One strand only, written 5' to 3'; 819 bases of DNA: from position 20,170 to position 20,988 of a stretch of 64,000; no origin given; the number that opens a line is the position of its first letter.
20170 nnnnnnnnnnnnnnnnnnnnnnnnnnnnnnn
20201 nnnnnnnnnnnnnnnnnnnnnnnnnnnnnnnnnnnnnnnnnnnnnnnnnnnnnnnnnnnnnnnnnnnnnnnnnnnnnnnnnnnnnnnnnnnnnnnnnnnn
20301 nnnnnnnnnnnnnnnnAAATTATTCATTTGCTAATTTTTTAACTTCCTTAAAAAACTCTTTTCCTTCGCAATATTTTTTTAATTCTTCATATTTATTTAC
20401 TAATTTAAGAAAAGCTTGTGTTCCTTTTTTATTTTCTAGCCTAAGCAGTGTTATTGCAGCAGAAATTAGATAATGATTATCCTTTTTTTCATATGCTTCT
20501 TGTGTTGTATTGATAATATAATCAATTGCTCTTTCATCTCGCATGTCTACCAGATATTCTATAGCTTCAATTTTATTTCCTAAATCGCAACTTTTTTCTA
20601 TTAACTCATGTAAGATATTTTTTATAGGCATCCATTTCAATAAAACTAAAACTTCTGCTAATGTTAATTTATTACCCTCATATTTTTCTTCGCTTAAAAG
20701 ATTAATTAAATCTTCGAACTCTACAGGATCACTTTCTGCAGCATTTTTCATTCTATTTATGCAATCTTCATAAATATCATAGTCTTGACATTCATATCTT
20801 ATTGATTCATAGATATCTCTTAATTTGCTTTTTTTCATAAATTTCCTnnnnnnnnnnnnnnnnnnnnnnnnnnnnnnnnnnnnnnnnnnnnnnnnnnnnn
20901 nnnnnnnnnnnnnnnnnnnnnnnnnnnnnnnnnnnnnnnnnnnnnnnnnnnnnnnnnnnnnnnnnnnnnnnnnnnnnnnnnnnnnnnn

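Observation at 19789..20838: Two tandem paralogous HEAT-like proteins in the immunity position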

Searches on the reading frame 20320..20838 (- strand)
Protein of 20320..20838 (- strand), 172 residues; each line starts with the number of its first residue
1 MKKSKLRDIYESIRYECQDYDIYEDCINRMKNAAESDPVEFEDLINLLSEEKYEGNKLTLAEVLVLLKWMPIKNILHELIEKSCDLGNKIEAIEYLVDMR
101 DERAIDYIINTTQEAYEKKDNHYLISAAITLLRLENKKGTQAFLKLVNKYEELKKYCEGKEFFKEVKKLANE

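Call 4: search_protein_families(library=pfam, proteins=[window:20320-20838:-], max_evalue=1)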
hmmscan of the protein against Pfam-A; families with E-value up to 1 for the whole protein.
window:20320-20838:- (172 aa): 2 families
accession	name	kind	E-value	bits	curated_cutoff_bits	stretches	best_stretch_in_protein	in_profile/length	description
PF13646.12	HEAT_2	-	0.006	17.3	27.7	1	43-110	3-69/88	HEAT repeats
PF04607.23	RelA_SpoT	-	0.013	16.2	27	1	3-60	20-76/113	Region found in RelA / SpoT proteins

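Call 5: search_protein_families(library=ncbifam, proteins=[window:20320-20838:-], max_evalue=1)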
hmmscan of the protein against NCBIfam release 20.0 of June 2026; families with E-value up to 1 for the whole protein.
window:20320-20838:- (172 aa): 0 families

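Call 6: find_homologous_proteins(query=window:20320-20838:-, max_evalue=0.001)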
Query window:20320-20838:- (172 aa): 1 proteins with E <= 0.001 among 102 candidates.
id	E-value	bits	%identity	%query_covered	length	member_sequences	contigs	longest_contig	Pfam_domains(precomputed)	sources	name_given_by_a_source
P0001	1.3e-104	365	100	100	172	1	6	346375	-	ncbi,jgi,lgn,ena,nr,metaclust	ncbi:TPA: hypothetical protein DEO28_00115 [Candidatus Dependentiae bacterium]|nr:MAG: hypothetical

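Call 7: search_solved_structures(query=window:20320-20838:-, max_evalue=10)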
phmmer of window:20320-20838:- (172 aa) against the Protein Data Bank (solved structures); distinct sequences matched with E-value up to 10: 0.
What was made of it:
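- On Known EndoU immunity families (Imm-SUKH, Imm-SuFu, Imm28, CdiI-STECO31): No PDB sequence match for the single protein (call 7).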

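Call 8: search_protein_families(library=padloc, proteins=[window:20320-20838:-], max_evalue=1)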
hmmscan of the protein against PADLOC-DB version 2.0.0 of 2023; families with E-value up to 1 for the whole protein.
window:20320-20838:- (172 aa): 0 families

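Call 11: find_encoding_contigs(protein=P0001, flank=10000, max_places=10)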
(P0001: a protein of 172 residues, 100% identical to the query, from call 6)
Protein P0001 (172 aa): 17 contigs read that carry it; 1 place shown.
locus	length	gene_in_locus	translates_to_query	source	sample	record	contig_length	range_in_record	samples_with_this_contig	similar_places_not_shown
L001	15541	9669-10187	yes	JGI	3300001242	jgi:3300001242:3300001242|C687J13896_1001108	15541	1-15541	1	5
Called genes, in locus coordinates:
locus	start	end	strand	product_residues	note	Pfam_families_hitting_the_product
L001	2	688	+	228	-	?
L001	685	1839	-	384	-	PF03033:Glyco_transf_28, PF04101:Glyco_tran_28_C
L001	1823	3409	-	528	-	PF12895:ANAPC3 (faint), PF13429:TPR_15 (faint), PF23914:TPR_CcmH_CycH (faint), PF25062:ARM_TT21_N (faint), PF00515:TPR_1 (faint), PF13432:TPR_16 (weak), PF14559:TPR_19 (weak), PF12569:NatA_aux_su (weak), +10 more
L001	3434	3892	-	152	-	PF05258:DciA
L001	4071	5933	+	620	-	PF00456:Transketolase_N, PF13292:DXP_synthase_N (faint), PF00676:E1_dh, PF02779:Transket_pyr, PF02780:Transketolase_C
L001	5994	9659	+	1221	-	PF14436:EndoU_bacteria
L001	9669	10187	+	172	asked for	-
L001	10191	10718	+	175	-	-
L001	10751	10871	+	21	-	-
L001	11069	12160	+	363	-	PF06500:FrsA-like, PF02129:Peptidase_S15, PF00561:Abhydrolase_1, PF12146:Hydrolase_4, PF12697:Abhydrolase_6, PF02273:Acyl_transf_2, PF00326:Peptidase_S9, PF08840:BAAT_C, +2 more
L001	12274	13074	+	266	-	PF00583:Acetyltransf_1 (weak), PF13508:Acetyltransf_7 (faint)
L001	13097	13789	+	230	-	PF01966:HD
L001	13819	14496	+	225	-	-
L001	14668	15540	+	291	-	?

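Call 17: search_protein_representatives(alignment_id=A1)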
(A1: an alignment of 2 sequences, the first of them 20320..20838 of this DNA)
Query: 2 sequences, 176 profile positions. Proteins with E-value up to 0.001 (for the whole library): 22; up to 1e-10: 5; up to 1e-30: 2. The best 22 are listed.
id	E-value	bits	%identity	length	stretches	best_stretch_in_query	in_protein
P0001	1.0e-94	331.7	-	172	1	1-176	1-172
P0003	1.1e-32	129.7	-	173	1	1-167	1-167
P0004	6.6e-26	107.6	-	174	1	1-165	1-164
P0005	1.4e-18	83.8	-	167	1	4-171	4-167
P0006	1.2e-17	80.8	-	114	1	1-101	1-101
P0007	4.5e-09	52.8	-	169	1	6-159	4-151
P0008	1.6e-07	47.7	-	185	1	8-158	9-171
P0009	5.3e-07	46.0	-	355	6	104-137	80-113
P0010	6.2e-07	45.8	-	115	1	2-110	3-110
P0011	6.6e-07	45.7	-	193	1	18-163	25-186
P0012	7.2e-07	45.6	-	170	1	1-155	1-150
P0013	8.9e-07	45.3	-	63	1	1-54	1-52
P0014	1.3e-06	44.8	-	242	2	29-170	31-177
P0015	7.9e-06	42.2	-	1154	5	55-145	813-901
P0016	1.9e-05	41.0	-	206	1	24-159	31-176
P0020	1.3e-04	38.3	-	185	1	20-169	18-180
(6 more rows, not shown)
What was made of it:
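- The family is tiny (22 clusters at E<=1e-3 among 1.84 billion representatives, call 17), so all statistics rest on about a dozen loci.
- Tried and rejected: The exhaustive HMMER search was needed to find the family (call 17).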

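Call 19: find_encoding_contigs(protein=P0003, flank=8000, max_places=4)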
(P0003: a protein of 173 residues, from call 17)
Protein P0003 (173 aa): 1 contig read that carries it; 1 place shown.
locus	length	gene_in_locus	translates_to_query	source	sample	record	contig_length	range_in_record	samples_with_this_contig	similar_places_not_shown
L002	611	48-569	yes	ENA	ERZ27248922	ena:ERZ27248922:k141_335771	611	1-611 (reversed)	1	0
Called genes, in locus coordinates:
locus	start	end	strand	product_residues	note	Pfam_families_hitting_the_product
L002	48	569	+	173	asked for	-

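Call 24: find_related_loci(query=A3, collection=genome_contigs, flank=8000)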
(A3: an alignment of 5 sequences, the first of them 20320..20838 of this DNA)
Query A3 (172 aa) in genome_contigs; peptide patterns used: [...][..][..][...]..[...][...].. (x = any residue, [..] = any of these).
30 stretches matched a pattern, but none encodes a relative of the query by tblastn (E <= 1e-3).

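Call 25: find_related_loci(query=A3, collection=metagenome_contigs, flank=8000)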
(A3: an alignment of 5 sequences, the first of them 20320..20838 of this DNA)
Query A3 (172 aa) in metagenome_contigs; peptide patterns used: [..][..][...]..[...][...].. (x = any residue, [..] = any of these).
268 stretches matched a pattern; 3 encode a relative of the query (tblastn E <= 1e-3); 3 distinct loci.
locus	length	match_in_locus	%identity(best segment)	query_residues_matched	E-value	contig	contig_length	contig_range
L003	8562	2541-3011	43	1-155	1e-30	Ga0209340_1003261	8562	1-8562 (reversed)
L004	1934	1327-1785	36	1-153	2e-24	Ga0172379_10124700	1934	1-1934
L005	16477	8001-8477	30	1-162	4e-16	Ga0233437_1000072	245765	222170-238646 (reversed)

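Call 30: predict_structure(alignment_id=A2)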
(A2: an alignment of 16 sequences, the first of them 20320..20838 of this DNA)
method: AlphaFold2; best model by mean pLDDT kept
length: 172 residues; sequences in the alignment: 16
mean_pLDDT: 95.3   pTM: 0.89
mean pLDDT of the five models: 95.3, 94.9, 94.7, 94.4, 93.7
residues with pLDDT >= 90: 154; 70-90: 17; 50-70: 1; < 50: 0
segments of 3 or more residues with pLDDT < 50: none
pLDDT, mean of each block of 10 residues (from residue 1): 90 87 96 98 98 96 98 98 97 98 97 98 97 94 97 94 89 80
secondary structure, 60 per line:
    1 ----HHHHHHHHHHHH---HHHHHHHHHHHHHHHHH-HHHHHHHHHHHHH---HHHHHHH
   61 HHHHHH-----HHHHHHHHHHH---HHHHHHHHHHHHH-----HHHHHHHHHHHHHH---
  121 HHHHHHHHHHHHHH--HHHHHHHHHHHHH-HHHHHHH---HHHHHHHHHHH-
elements in order: H5-16 H20-36 H38-50 H54-66 H72-82 H86-98 H104-117 H121-134 H137-149 H151-157 H161-171
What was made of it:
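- On HEAT / PBS-lyase HEAT-like repeat proteins (Pfam HEAT_2, HEAT_PBS): The model has 11 helices at pLDDT 95.3 (call 30).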

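Call 36: fold_search(model_id=the predicted structure, library=pdb)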
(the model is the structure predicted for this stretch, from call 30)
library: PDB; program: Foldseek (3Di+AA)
matches with E <= 10: 1058; with E <= 0.001: 0
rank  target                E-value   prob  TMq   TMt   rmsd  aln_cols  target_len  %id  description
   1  6gwd_G                4.9e-03  1.00  0.51  0.55   6.7       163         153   19  Tubulin:iiH5 alphaRep complex (released 2019-01-30)
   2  7q1e_C                5.7e-03  1.00  0.51  0.55   6.7       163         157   18  CPAP:TUBULIN:IIH5 ALPHAREP COMPLEX (released 2022-04-13)
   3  5h78_A                8.0e-03  1.00  0.44  0.40   8.8       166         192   13  Crystal structure of the PKA-DHR14 fusion protein (released 2017-06-28)
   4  9t1m_E                1.1e-02  1.00  0.48  0.52   5.8       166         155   20  Nuclear export protein/Non-structural protein 2 (NEP/NS2) in complex with artificial alpha Rep protein (released 2025-11-12)
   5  9t1m_A                1.7e-02  1.00  0.46  0.50   6.2       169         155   20  Nuclear export protein/Non-structural protein 2 (NEP/NS2) in complex with artificial alpha Rep protein (released 2025-11-12)
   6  4xvp_D                2.0e-02  1.00  0.51  0.54   6.1       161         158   20  X-ray structure of bGFP-C / EGFP complex (released 2015-08-19)
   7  6gwd_H                2.0e-02  1.00  0.46  0.50   7.0       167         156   20  Tubulin:iiH5 alphaRep complex (released 2019-01-30)
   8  8d9w_A                2.1e-02  1.00  0.44  0.32   8.7       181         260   12  beta-Arf1 homodimeric interface within AP-1, Arf1, Nef, MHC-I lattice on narrow tubes (released 2023-07-05)
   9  8e0o_B                2.1e-02  0.95  0.34  0.30  11.3       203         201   17  Heterotrimeric variant of tcTRP9, hetBGL03-15-18 (released 2023-04-12)
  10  5dcq_A                2.3e-02  1.00  0.48  0.52   6.3       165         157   18  Crystal structure of bacterial adhesin, FNE from Streptococcus equi spp. equi. (released 2016-06-29)
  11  8d9w_D                2.3e-02  1.00  0.44  0.32   8.7       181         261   12  beta-Arf1 homodimeric interface within AP-1, Arf1, Nef, MHC-I lattice on narrow tubes (released 2023-07-05)
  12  7p0h_A                2.4e-02  1.00  0.52  0.25   5.8       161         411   20  Crystal structure of Helicobacter pylori ComF fused to an artificial alphaREP crystallization helper(named B2) (released 2022-04-06)
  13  5k7v_A                2.7e-02  0.66  0.19  0.13  15.8       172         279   14  Computational Design of Self-Assembling Cyclic Protein Homooligomers (released 2017-04-12)
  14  7q1e_D                2.8e-02  1.00  0.45  0.50   6.3       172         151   22  CPAP:TUBULIN:IIH5 ALPHAREP COMPLEX (released 2022-04-13)
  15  8e0l_A                2.8e-02  0.96  0.28  0.29  13.9       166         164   14  Homotrimeric variant of tcTRP9, BGL06 (released 2023-04-12)
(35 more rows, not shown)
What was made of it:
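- On Known EndoU immunity families (Imm-SUKH, Imm-SuFu, Imm28, CdiI-STECO31): Foldseek's top 50 are all helical-repeat proteins (call 36).
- Checked: It is also clear in the structure model: pLDDT 95.3, 11 helices, best Foldseek matches alphaRep proteins and CpcE/CpcF lyase with TM 0.5-0.6 (calls 30, 36).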

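Call 54: find_encoding_contigs(protein=P0005, flank=6000, max_places=3)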
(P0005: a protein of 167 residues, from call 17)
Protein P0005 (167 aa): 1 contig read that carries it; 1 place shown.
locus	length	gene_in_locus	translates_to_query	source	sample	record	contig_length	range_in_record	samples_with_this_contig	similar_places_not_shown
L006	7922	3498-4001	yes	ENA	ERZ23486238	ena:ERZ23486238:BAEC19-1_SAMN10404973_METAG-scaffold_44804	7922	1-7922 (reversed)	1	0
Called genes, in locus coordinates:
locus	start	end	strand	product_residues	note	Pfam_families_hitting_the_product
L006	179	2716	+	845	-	PF14436:EndoU_bacteria (weak)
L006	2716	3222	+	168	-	-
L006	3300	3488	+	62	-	-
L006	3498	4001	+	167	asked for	-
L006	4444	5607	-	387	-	PF09376:NurA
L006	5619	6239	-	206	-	PF04193:PQ-loop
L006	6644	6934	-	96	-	-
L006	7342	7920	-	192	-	?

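Call 55: find_encoding_contigs(protein=P0008, flank=6000, max_places=3)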
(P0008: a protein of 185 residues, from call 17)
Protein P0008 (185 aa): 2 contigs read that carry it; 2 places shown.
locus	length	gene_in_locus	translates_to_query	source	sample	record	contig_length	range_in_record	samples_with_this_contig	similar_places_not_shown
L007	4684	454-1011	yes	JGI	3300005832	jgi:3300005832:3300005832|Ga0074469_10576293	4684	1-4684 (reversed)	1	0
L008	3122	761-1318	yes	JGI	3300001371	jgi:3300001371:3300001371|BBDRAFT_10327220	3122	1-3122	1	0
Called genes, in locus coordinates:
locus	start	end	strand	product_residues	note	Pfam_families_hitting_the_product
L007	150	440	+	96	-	-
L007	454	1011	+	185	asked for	-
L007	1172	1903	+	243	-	PF13521:AAA_28 (faint), PF13671:AAA_33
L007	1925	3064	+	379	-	PF00291:PALP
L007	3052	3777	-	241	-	-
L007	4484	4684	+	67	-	?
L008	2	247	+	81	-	?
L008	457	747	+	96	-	-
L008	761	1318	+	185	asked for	-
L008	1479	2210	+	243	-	PF13521:AAA_28 (faint), PF13671:AAA_33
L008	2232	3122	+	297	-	?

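Call 56: find_encoding_contigs(protein=P0011, flank=6000, max_places=3)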
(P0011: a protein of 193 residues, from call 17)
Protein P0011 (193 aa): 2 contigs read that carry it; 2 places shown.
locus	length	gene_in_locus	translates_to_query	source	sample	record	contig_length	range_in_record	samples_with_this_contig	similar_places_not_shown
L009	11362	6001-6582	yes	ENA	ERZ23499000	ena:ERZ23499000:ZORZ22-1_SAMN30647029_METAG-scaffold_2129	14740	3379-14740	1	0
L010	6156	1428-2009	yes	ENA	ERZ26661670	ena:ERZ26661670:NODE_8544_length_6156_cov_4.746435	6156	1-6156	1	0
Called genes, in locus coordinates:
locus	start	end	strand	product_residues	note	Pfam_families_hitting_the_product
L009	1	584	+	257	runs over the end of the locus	PF10127:RlaP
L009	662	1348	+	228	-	-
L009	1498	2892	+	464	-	PF00805:Pentapeptide (weak), PF13576:Pentapeptide_3 (faint), PF13599:Pentapeptide_4, PF00805:Pentapeptide (weak)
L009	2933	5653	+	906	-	-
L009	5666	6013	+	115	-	-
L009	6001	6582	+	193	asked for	-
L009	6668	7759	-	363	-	PF08238:Sel1 (faint)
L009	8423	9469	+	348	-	PF12796:Ank_2 (weak), PF13606:Ank_3 (faint), PF13857:Ank_5 (weak), PF12796:Ank_2, PF13857:Ank_5 (weak), PF00023:Ank, PF13637:Ank_4 (weak)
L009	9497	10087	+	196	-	-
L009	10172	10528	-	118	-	-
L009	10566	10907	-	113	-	-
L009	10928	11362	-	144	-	?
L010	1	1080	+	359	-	?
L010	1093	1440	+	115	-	-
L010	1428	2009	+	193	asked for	-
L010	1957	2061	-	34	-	-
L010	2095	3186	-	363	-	PF08238:Sel1 (faint)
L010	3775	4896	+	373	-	PF12796:Ank_2 (weak), PF13606:Ank_3 (faint), PF13857:Ank_5 (weak), PF12796:Ank_2, PF13857:Ank_5 (weak), PF00023:Ank, PF13637:Ank_4 (weak)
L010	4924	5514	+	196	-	-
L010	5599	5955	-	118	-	-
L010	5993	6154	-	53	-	?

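Call 58: find_homologous_proteins(query=A2, max_evalue=0.001)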
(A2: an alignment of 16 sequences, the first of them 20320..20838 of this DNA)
Query A2 (16 sequences) (172 aa, profile of the alignment): 4 proteins with E <= 0.001 among 4519 candidates.
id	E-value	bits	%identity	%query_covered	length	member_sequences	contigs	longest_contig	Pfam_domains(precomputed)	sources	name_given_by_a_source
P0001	5.8e-53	197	100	100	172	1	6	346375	-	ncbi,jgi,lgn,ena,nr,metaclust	ncbi:TPA: hypothetical protein DEO28_00115 [Candidatus Dependentiae bacterium]|nr:MAG: hypothetical 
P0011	4.0e-51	191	27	76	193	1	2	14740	-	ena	-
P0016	3.3e-48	182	29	79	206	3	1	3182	-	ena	-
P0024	2.2e-44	169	28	89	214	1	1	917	-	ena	-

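Call 61: find_encoding_contigs(protein=P0012, flank=7000, max_places=2)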
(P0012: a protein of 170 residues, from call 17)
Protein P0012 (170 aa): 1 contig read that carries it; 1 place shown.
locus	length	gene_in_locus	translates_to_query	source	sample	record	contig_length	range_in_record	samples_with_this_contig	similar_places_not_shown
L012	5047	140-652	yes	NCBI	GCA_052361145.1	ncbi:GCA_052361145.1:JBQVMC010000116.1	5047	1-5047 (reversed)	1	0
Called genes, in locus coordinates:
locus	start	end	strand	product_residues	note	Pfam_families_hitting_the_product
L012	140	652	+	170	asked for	-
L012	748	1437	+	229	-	-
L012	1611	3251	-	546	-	PF03717:PBP_dimer, PF00905:Transpeptidase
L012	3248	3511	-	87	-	PF04999:FtsL, PF04977:DivIC (weak)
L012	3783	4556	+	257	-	-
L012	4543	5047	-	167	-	?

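Call 62: find_encoding_contigs(protein=P0020, flank=7000, max_places=2)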
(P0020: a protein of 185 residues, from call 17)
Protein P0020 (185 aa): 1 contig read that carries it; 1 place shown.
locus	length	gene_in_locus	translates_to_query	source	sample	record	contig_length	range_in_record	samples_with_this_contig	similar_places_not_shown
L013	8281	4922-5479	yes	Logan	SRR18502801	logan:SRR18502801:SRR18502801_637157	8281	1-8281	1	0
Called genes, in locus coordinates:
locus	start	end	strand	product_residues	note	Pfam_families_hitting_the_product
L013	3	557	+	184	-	?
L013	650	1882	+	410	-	PF01773:Nucleos_tra2_N, PF07670:Gate, PF07662:Nucleos_tra2_C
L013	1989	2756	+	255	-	-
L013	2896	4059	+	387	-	-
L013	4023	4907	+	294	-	PF14436:EndoU_bacteria (faint)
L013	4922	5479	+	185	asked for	-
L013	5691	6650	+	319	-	PF00097:zf-C3HC4 (weak), PF13445:zf-RING_UBOX, PF13639:zf-RING_2, PF13920:zf-C3HC4_3, PF13923:zf-C3HC4_2, PF14634:zf-RING_5, PF17123:zf-RING_11 (weak), PF24921:RING_XB3-XBAT31 (faint)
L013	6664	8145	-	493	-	-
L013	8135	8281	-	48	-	?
